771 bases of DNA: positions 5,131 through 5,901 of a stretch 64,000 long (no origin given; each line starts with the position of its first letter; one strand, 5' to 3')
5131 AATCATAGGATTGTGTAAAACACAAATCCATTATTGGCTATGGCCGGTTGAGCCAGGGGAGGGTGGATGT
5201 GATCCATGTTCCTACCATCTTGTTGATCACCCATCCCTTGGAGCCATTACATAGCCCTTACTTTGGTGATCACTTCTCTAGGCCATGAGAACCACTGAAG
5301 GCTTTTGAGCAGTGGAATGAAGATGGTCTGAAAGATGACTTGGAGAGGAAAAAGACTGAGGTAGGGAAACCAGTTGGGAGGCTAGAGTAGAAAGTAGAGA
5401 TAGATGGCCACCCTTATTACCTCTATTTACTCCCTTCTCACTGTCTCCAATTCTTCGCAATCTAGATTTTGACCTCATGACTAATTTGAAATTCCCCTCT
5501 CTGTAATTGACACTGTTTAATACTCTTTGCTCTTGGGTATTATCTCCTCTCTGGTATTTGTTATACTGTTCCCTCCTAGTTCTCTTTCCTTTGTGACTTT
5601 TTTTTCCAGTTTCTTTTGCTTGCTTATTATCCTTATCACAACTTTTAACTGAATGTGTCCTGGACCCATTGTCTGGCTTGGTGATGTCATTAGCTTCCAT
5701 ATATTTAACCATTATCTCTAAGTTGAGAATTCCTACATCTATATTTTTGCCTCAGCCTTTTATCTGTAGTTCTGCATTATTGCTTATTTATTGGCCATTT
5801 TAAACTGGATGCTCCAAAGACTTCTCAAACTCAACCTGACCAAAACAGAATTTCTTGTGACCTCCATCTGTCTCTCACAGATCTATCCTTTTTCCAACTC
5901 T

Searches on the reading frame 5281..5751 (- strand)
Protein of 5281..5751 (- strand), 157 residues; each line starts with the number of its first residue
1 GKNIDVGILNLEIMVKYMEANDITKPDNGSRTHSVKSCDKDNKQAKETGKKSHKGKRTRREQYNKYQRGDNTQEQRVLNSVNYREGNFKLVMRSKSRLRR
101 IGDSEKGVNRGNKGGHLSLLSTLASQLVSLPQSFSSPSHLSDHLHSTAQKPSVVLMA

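Call 43: search_protein_families(library=pfam, proteins=[window:5281-5751:-], max_evalue=0.01)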
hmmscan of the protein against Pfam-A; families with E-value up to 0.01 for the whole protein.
window:5281-5751:- (157 aa): 0 families
